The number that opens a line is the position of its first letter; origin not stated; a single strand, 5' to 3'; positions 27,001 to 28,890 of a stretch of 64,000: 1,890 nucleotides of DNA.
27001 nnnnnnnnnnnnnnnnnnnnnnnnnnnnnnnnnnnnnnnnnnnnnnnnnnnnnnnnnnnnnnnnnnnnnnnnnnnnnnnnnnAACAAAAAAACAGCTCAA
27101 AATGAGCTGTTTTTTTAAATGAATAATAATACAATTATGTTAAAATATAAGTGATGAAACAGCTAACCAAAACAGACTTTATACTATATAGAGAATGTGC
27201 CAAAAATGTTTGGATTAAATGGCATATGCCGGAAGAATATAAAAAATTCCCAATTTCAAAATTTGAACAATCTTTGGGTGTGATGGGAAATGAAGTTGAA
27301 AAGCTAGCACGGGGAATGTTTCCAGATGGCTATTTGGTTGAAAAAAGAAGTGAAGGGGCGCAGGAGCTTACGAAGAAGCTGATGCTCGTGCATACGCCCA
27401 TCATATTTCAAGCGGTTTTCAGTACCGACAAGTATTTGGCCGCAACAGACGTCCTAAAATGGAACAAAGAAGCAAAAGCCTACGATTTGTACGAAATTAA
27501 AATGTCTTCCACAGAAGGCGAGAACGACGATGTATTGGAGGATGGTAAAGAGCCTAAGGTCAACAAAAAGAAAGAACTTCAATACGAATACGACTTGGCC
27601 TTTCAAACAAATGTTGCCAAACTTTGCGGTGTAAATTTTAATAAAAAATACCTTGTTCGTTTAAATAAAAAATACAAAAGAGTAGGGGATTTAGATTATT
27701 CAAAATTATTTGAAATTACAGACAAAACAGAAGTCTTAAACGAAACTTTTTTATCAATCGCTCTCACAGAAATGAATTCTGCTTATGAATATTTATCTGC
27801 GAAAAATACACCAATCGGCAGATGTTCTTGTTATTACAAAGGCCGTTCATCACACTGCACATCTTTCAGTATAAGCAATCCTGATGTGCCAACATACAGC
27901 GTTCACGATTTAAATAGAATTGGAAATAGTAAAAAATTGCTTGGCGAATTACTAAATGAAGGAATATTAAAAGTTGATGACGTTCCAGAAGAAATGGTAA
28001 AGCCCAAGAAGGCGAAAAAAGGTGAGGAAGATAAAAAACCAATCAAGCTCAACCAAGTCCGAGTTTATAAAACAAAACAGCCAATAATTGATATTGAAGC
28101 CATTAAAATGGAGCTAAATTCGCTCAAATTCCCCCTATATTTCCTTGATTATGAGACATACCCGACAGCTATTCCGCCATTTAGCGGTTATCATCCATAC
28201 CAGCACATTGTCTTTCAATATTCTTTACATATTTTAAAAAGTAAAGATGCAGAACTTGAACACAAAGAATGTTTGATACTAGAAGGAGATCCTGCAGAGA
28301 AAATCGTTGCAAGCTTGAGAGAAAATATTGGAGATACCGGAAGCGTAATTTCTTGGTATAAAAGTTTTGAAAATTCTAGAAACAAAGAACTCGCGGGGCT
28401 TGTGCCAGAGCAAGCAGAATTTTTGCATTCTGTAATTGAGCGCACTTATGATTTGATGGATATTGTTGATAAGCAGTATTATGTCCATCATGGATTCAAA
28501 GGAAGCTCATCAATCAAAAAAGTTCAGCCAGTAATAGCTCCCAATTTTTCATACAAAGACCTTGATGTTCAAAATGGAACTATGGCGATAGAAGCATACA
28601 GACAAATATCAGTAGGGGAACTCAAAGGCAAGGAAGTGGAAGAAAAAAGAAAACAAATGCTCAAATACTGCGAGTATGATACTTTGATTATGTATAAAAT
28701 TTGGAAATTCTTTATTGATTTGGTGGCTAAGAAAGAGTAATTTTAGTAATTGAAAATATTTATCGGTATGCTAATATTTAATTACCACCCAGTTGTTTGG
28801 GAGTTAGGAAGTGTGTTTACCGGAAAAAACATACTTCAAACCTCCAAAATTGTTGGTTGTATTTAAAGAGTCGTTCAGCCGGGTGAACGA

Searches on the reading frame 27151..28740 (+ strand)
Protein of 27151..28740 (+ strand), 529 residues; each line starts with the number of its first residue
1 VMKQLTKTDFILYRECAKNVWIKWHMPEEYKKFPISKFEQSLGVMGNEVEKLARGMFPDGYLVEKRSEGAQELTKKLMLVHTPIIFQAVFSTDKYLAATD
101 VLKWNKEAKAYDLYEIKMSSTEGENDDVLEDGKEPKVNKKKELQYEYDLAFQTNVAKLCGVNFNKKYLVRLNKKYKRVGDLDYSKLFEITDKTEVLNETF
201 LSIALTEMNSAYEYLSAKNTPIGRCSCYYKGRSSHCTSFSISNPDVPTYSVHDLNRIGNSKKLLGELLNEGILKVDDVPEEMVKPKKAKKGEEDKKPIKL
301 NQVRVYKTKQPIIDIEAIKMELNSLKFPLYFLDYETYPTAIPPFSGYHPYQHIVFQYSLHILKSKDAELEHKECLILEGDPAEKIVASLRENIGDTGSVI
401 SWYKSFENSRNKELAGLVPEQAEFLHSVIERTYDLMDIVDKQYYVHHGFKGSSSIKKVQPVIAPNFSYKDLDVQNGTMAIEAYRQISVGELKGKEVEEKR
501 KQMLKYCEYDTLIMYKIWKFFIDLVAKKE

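Call 12: find_encoding_contigs(protein=window:27151-28740:+, flank=3000, max_places=6)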
Protein window:27151-28740:+ (529 aa): no gene with exactly this product is on record in the collection.

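Call 13: find_homologous_proteins(query=window:27151-28737:+)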
Query window:27151-28737:+ (529 aa): 2094 proteins with E <= 0.001 among 8000 candidates; the best 120 are listed.
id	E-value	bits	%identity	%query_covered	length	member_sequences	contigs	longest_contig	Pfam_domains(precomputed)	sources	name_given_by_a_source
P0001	0.0e+0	1195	100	100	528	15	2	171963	PF11074.15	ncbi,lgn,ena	-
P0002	0.0e+0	1097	91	100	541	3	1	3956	PF11074.15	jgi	-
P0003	0.0e+0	1037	86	99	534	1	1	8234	PF11074.15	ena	-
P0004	1.2e-294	996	81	99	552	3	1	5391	PF11074.15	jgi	-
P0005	1.7e-291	985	81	99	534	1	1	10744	PF11074.15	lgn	-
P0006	3.4e-287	971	80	100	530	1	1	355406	PF11074.15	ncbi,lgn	-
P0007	1.9e-284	962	80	99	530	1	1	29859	PF11074.15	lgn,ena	-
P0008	2.3e-281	952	80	99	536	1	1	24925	PF11074.15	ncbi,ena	-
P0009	7.4e-278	940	77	99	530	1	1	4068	PF11074.15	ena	-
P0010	1.7e-277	939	79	99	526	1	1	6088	PF11074.15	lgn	-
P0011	1.7e-276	936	79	99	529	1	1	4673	PF11074.15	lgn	-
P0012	5.4e-275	931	78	99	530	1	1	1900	PF11074.15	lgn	-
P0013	5.6e-274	928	77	99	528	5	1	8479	PF11074.15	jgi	-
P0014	1.4e-273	926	77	99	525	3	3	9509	PF11074.15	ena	-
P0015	5.9e-272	921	77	99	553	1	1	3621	PF11074.15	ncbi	ncbi:MAG: DUF2779 domain-containing protein [bacterium]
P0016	9.3e-272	920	76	99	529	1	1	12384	PF11074.15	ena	-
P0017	2.6e-271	919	77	100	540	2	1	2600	PF11074.15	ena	-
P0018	6.6e-271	918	76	99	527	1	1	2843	PF11074.15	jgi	-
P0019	3.0e-270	915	77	99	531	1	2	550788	PF11074.15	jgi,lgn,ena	-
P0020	2.0e-264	896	74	99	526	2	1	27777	PF11074.15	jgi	-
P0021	1.8e-262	890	74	100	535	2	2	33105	PF11074.15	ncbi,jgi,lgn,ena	ncbi:MAG: DUF2779 domain-containing protein [Candidatus Paceibacterota bacterium]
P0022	1.0e-261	887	72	97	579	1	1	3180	PF11074.15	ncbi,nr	ncbi:MAG: hypothetical protein C0412_18560, partial [Flavobacterium sp.]|nr:hypothetical protein [Fl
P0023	1.2e-261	887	73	100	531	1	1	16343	PF11074.15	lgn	-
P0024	2.6e-259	879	73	99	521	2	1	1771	PF11074.15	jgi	jgi:hypothetical protein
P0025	7.1e-258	875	73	99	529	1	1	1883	PF11074.15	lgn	-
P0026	1.5e-257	873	73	100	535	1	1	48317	PF11074.15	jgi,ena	-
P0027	1.5e-257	873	73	100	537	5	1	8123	PF11074.15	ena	-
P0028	4.9e-256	868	73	99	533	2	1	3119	PF11074.15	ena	-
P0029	1.7e-254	863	73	100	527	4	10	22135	PF11074.15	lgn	-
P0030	5.4e-254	862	72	99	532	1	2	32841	PF11074.15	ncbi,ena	-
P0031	7.8e-254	861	72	99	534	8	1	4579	PF11074.15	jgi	jgi:hypothetical protein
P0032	7.9e-254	861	72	100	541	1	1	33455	PF11074.15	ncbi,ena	-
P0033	1.1e-253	861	72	100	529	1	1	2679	PF11074.15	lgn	-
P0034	3.7e-253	859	72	100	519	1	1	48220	PF11074.15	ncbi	-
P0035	4.1e-253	859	72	99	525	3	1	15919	PF11074.15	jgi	jgi:hypothetical protein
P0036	4.4e-253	859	72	99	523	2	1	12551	PF11074.15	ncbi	-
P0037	9.5e-253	858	71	99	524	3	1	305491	PF11074.15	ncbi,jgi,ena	ncbi:MAG: DUF2779 domain-containing protein [Candidatus Paceibacterota bacterium]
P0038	3.5e-251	852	71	99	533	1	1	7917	PF11074.15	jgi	jgi:hypothetical protein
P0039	9.6e-251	851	71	99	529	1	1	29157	PF11074.15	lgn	-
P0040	8.2e-249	845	73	99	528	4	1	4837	PF11074.15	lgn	-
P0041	2.1e-246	837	71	99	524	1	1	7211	PF11074.15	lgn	-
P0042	6.1e-246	835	71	99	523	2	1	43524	PF11074.15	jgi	jgi:hypothetical protein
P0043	1.2e-245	834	69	99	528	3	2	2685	PF11074.15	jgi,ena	-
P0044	2.9e-245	833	68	99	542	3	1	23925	PF11074.15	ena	-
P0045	3.0e-245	833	70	100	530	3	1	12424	PF11074.15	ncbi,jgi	-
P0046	5.9e-245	832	74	95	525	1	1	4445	PF11074.15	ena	-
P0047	6.9e-244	828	71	99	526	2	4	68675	PF11074.15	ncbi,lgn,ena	-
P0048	1.5e-243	827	71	99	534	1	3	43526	PF11074.15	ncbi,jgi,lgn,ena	ncbi:MAG: DUF2779 domain-containing protein [Candidatus Taylorbacteria bacterium]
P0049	2.2e-240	817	69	100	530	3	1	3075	PF11074.15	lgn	-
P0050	1.8e-239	814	69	99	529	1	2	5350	PF11074.15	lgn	-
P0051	5.8e-239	812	70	99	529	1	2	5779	PF11074.15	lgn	-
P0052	4.4e-237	806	69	99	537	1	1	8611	PF11074.15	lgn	-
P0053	3.7e-236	803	69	99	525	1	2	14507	PF11074.15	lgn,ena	-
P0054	1.0e-235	801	68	99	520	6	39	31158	PF11074.15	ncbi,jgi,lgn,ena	-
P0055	1.6e-235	801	70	97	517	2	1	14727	PF11074.15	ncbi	-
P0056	1.7e-235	801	68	100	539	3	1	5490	PF11074.15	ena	-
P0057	5.3e-235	799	67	99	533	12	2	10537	PF11074.15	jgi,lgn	jgi:hypothetical protein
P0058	1.2e-233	795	69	99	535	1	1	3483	PF11074.15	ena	-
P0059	1.5e-233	794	68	100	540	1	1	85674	PF11074.15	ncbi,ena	-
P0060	8.0e-233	792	66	99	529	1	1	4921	PF11074.15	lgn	-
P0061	8.6e-233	792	68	100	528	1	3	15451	PF11074.15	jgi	-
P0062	1.4e-232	791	68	99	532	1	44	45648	PF11074.15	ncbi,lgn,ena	-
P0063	1.9e-232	791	69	99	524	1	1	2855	PF11074.15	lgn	-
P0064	2.4e-232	790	69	100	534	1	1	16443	PF11074.15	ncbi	-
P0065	3.3e-232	790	68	99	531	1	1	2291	PF11074.15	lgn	-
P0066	6.3e-232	789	68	99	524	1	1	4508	PF11074.15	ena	-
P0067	2.1e-231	787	68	99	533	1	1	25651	PF11074.15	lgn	-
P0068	4.0e-231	786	67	100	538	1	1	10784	PF11074.15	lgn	-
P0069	1.5e-230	784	67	99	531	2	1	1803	PF11074.15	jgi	-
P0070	2.3e-230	784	67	99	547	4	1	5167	PF11074.15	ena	-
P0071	1.2e-229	781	67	99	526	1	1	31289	PF11074.15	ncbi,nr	ncbi:MAG: DUF2779 domain-containing protein [Candidatus Nomurabacteria bacterium]|nr:DUF2779 domain-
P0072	2.6e-229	780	68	99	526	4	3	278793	PF11074.15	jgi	jgi:hypothetical protein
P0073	3.4e-229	780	67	100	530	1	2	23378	PF11074.15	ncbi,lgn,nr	ncbi:MAG: DUF2779 domain-containing protein [Candidatus Nomurabacteria bacterium]|nr:DUF2779 domain-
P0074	1.4e-228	778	67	99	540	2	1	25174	PF11074.15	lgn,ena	-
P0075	3.8e-228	776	68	99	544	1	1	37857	PF11074.15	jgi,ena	-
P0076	8.7e-228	775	66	99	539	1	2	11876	PF11074.15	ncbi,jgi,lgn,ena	ncbi:MAG: DUF2779 domain-containing protein [bacterium]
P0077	1.5e-227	774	66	99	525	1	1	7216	PF11074.15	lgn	-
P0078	1.0e-226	772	66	100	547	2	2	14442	PF11074.15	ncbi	ncbi:MAG: DUF2779 domain-containing protein [bacterium]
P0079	1.2e-226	771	66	99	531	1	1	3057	PF11074.15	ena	-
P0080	1.3e-226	771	67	99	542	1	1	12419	PF11074.15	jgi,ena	-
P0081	3.9e-226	770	66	99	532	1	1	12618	PF11074.15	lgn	-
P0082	1.4e-225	768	66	99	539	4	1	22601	PF11074.15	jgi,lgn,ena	-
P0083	2.4e-225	767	65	99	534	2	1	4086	PF11074.15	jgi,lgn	jgi:hypothetical protein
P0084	2.4e-225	767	65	99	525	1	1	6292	PF11074.15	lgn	-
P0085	3.9e-225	767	64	100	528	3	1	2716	PF11074.15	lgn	-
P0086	3.9e-225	767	66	99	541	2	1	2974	PF11074.15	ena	-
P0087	4.5e-225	766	65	99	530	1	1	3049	PF11074.15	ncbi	-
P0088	5.1e-225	766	65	99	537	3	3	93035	PF11074.15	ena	-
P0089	6.8e-225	766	66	99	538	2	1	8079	PF11074.15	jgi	jgi:hypothetical protein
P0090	1.2e-224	765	65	99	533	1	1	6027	PF11074.15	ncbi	-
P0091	1.3e-224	765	66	99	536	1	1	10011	PF11074.15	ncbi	-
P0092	1.3e-224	765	69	95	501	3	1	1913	PF11074.15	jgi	jgi:hypothetical protein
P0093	1.6e-224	764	64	99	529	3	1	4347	PF11074.15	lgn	-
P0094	5.3e-224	763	67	99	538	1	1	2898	PF11074.15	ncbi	-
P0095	8.5e-224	762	65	100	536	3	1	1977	PF11074.15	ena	-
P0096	8.5e-224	762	66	99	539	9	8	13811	PF11074.15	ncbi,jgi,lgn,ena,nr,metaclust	ncbi:MAG: hypothetical protein UT20_C0033G0005 [Candidatus Levybacteria bacterium GW2011_GWA1_39_11]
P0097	1.0e-223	762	64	100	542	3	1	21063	PF11074.15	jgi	jgi:hypothetical protein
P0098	1.3e-223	762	64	99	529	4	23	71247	PF11074.15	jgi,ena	-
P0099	1.5e-223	761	65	99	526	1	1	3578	PF11074.15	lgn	-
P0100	1.6e-223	761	66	99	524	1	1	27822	PF11074.15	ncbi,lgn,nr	ncbi:MAG: DUF2779 domain-containing protein [Candidatus Yonathbacteria bacterium]|nr:DUF2779 domain-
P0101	1.8e-223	761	67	100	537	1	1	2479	PF11074.15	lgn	-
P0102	2.4e-223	761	64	99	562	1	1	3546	PF11074.15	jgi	jgi:hypothetical protein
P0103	3.9e-223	760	65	100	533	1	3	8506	PF11074.15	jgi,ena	-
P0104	6.0e-223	759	64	99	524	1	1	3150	PF11074.15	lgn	-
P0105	6.6e-223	759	64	99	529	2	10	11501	PF11074.15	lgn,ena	-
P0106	6.7e-223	759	64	99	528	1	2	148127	PF11074.15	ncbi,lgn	-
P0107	1.4e-222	758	65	100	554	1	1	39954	PF11074.15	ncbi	ncbi:MAG: DUF2779 domain-containing protein [Minisyncoccia bacterium]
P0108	2.6e-222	757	66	99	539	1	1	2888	PF11074.15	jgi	jgi:hypothetical protein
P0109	2.8e-222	757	64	98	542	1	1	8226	PF11074.15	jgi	jgi:hypothetical protein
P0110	3.4e-222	757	65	99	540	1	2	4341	PF11074.15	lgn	-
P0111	6.4e-222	756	66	99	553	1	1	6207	PF11074.15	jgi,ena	-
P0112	9.7e-222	755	67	99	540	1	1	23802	PF11074.15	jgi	jgi:hypothetical protein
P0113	1.3e-221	755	65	99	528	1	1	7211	PF11074.15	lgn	-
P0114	1.7e-221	755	65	99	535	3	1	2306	PF11074.15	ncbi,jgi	jgi:hypothetical protein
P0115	4.9e-221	753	66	99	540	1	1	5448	PF11074.15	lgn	-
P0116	2.0e-220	751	64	98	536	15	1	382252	PF11074.15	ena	-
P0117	2.2e-220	751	62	99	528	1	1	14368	PF11074.15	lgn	-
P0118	2.4e-220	751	63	99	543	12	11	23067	PF11074.15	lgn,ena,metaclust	metaclust:\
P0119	3.9e-220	750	64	99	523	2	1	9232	PF11074.15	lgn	-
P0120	4.8e-220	750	64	98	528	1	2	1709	PF11074.15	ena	-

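Call 14: find_encoding_contigs(protein=P0006, flank=4000, max_places=2)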
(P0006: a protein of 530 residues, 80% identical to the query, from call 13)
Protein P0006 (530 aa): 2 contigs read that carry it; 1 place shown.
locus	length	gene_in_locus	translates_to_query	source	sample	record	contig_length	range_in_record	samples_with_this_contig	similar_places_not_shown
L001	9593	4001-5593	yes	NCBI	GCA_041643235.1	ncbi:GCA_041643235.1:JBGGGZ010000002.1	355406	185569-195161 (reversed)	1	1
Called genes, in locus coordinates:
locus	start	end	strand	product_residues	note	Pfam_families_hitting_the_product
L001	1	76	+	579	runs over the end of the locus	PF01807:Zn_ribbon_DnaG, PF08275:DNAG_N, PF01751:Toprim, PF13155:Toprim_2, PF13662:Toprim_4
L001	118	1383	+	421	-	PF03979:Sigma70_r1_1, PF00140:Sigma70_r1_2, PF04542:Sigma70_r2, PF04539:Sigma70_r3, PF04545:Sigma70_r4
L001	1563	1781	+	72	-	PF13619:KTSC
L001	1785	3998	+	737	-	-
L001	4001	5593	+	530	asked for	PF11074:DUF2779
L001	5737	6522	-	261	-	PF13462:Thioredoxin_4, PF01323:DSBA (faint)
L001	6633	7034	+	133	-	PF00829:Ribosomal_L21p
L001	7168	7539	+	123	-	-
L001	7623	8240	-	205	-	PF21176:RecR_HhH, PF21175:RecR_C (weak)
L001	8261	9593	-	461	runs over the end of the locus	PF00772:DnaB, PF13481:AAA_25, PF03796:DnaB_C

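Call 15: find_encoding_contigs(protein=P0019, flank=4000, max_places=2)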
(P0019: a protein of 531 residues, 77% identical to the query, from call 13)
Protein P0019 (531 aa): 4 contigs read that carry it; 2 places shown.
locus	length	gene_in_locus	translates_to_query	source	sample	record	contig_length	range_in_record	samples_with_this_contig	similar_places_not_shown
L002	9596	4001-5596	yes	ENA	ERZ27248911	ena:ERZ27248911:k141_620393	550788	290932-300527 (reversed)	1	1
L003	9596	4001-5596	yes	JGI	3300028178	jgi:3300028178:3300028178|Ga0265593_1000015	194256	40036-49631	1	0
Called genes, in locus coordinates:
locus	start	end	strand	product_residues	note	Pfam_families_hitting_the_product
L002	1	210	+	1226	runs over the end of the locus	PF04997:RNA_pol_Rpb1_1, PF00623:RNA_pol_Rpb1_2, PF04983:RNA_pol_Rpb1_3, PF05000:RNA_pol_Rpb1_4 (weak), PF04998:RNA_pol_Rpb1_5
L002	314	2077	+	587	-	PF01807:Zn_ribbon_DnaG, PF08275:DNAG_N, PF01751:Toprim, PF13155:Toprim_2, PF13362:Toprim_3 (weak), PF13662:Toprim_4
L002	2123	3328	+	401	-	PF03979:Sigma70_r1_1, PF00140:Sigma70_r1_2, PF04542:Sigma70_r2, PF04539:Sigma70_r3, PF04545:Sigma70_r4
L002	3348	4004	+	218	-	PF18780:HNH_repeat, PF01844:HNH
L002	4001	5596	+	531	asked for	PF11074:DUF2779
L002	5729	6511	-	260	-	PF13462:Thioredoxin_4, PF01323:DSBA (faint)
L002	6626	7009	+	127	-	-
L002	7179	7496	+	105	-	PF00829:Ribosomal_L21p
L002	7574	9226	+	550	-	PF06418:CTP_synth_N, PF00117:GATase, PF07722:Peptidase_C26 (weak)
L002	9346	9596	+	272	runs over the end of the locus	-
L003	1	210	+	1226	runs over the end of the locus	PF04997:RNA_pol_Rpb1_1, PF00623:RNA_pol_Rpb1_2, PF04983:RNA_pol_Rpb1_3, PF05000:RNA_pol_Rpb1_4 (weak), PF04998:RNA_pol_Rpb1_5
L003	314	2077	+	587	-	PF01807:Zn_ribbon_DnaG, PF08275:DNAG_N, PF01751:Toprim, PF13155:Toprim_2, PF13362:Toprim_3 (weak), PF13662:Toprim_4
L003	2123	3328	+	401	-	PF03979:Sigma70_r1_1, PF00140:Sigma70_r1_2, PF04542:Sigma70_r2, PF04539:Sigma70_r3, PF04545:Sigma70_r4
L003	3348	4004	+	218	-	PF18780:HNH_repeat, PF01844:HNH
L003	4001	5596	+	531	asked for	PF11074:DUF2779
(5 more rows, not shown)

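Call 16: find_encoding_contigs(protein=P0037, flank=4000, max_places=2)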
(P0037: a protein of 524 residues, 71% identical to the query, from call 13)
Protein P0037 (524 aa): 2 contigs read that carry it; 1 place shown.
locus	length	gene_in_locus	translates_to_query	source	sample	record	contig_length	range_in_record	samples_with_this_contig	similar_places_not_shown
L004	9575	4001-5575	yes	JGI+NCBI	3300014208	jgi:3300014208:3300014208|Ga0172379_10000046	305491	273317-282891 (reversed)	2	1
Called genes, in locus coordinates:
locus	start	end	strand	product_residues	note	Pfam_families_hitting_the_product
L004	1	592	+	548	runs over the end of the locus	PF00118:Cpn60_TCP1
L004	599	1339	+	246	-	-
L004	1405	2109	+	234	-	-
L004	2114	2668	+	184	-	PF04011:LemA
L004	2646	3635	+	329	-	PF04536:TPM_phosphatase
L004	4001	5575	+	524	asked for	PF11074:DUF2779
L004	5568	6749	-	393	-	-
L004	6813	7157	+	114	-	-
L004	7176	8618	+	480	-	-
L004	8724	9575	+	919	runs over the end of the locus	PF26449:DUF8128, PF01935:DUF87 (weak), PF02534:T4SS-DNA_transf (weak), PF10412:TrwB_AAD_bind (faint)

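Call 19: find_encoding_contigs(protein=P0001, flank=4000, max_places=4)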
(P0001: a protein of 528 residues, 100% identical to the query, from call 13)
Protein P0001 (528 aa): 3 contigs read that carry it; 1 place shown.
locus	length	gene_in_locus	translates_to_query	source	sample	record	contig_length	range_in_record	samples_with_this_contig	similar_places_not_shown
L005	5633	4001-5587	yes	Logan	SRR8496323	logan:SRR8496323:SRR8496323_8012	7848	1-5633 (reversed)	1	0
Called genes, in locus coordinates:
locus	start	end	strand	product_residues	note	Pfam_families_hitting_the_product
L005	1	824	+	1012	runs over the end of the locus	?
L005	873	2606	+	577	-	PF01807:Zn_ribbon_DnaG, PF08275:DNAG_N, PF01751:Toprim, PF13155:Toprim_2, PF13662:Toprim_4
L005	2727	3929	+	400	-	PF03979:Sigma70_r1_1, PF00140:Sigma70_r1_2, PF04542:Sigma70_r2, PF04539:Sigma70_r3, PF04545:Sigma70_r4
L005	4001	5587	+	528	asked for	PF11074:DUF2779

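Call 20: find_encoding_contigs(protein=P0002, flank=4000, max_places=3)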
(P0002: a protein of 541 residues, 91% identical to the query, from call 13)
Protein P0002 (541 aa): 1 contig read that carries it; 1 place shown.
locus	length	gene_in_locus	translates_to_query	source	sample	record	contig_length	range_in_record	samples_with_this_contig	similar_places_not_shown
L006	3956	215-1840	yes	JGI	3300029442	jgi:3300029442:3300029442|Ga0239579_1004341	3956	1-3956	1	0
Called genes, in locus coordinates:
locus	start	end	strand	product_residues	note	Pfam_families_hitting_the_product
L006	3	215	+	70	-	?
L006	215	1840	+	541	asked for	PF11074:DUF2779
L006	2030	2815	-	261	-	PF13462:Thioredoxin_4, PF01323:DSBA (faint)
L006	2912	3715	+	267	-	PF02673:BacA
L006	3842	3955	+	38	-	?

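Call 21: find_encoding_contigs(protein=P0003, flank=4000, max_places=3)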
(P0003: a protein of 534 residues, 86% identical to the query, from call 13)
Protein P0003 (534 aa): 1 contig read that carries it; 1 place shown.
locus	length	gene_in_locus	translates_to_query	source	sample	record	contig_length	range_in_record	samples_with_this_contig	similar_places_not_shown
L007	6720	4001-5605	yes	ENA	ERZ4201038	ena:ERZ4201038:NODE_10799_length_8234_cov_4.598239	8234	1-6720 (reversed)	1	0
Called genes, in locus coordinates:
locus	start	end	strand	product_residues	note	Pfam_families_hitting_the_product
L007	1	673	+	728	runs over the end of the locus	?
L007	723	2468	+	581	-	PF01807:Zn_ribbon_DnaG, PF08275:DNAG_N, PF01751:Toprim, PF13155:Toprim_2, PF13662:Toprim_4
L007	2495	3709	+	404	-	PF03979:Sigma70_r1_1, PF00140:Sigma70_r1_2, PF04542:Sigma70_r2, PF04539:Sigma70_r3, PF04545:Sigma70_r4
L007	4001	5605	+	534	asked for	PF11074:DUF2779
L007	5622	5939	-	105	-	-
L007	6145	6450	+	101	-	-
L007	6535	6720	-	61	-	?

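Call 55: search_protein_families(library=pfam, proteins=[window:27151-28740:+], max_evalue=0.01)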
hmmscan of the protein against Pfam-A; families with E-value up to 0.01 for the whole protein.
window:27151-28740:+ (529 aa): 1 family
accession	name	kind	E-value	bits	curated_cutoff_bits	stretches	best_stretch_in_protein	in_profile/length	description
PF11074.14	DUF2779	-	1.4e-38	132.4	23.3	1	330-454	1-126/126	Domain of unknown function(DUF2779)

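Call 65: find_encoding_contigs(protein=P0005, flank=2500, max_places=3)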
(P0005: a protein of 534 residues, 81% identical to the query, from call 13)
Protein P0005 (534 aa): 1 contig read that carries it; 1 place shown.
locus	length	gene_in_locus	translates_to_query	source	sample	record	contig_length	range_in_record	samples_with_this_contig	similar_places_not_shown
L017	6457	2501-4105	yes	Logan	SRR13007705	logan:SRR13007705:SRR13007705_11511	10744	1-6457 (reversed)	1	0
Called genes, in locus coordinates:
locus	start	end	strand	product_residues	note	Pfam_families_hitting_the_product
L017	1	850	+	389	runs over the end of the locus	PF03235:GmrSD_N, PF01844:HNH (weak)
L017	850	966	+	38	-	-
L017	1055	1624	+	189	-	-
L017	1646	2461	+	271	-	PF00075:RNase_H (weak)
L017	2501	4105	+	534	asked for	PF11074:DUF2779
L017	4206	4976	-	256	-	PF13462:Thioredoxin_4, PF01323:DSBA (weak)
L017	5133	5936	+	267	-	PF02673:BacA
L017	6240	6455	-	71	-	?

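Call 66: find_encoding_contigs(protein=P0008, flank=2500, max_places=3)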
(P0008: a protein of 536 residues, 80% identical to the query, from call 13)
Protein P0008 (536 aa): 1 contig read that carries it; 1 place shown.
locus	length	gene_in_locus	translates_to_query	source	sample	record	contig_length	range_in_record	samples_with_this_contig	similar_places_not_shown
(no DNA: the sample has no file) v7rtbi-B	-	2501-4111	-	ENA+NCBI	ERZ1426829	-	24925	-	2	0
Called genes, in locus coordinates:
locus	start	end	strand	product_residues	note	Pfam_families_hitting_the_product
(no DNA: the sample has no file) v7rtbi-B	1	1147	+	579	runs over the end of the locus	PF01807:Zn_ribbon_DnaG, PF08275:DNAG_N, PF01751:Toprim, PF13155:Toprim_2, PF13662:Toprim_4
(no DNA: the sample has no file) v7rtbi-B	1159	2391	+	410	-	PF03979:Sigma70_r1_1, PF00140:Sigma70_r1_2, PF04542:Sigma70_r2, PF04539:Sigma70_r3, PF04545:Sigma70_r4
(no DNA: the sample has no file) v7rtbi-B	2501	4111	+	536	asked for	PF11074:DUF2779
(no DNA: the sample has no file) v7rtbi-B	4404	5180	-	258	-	PF13462:Thioredoxin_4, PF01323:DSBA (faint)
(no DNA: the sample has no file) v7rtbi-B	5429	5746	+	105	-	PF00829:Ribosomal_L21p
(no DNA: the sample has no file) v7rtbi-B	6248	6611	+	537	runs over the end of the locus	PF06418:CTP_synth_N, PF00117:GATase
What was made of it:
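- Other spacers at this site are 100-290 bp (calls 14, 15, 65, 66).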

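Call 83: search_protein_families(library=pfam, proteins=[L007:5622-5939:-, L007:6145-6450:+, L018:1458-1937:+, L018:1978-2508:+, L001:1785-3998:+, L017:1055-1624:+, L017:1646-2461:+], max_evalue=0.01)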
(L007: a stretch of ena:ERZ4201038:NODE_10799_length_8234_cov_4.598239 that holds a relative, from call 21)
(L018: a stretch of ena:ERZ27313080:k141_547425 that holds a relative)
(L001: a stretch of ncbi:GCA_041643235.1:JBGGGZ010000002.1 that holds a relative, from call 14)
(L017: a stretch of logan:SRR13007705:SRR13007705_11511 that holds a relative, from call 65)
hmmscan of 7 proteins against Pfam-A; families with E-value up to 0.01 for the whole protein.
L007:5622-5939:- (105 aa): 0 families

L007:6145-6450:+ (101 aa): 0 families

L018:1458-1937:+ (159 aa): 0 families

L018:1978-2508:+ (176 aa): 0 families

L001:1785-3998:+ (737 aa): 1 family
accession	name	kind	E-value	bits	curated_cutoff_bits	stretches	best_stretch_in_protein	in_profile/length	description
PF03354.21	TerL_ATPase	-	0.0067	16.6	23.7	1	654-702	44-92/178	Terminase large subunit, ATPase domain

L017:1055-1624:+ (189 aa): 0 families

L017:1646-2461:+ (271 aa): 1 family
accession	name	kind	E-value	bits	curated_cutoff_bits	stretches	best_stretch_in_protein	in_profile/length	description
PF00075.30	RNase_H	-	2.6e-06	28.1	25.8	1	8-161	5-137/141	RNase H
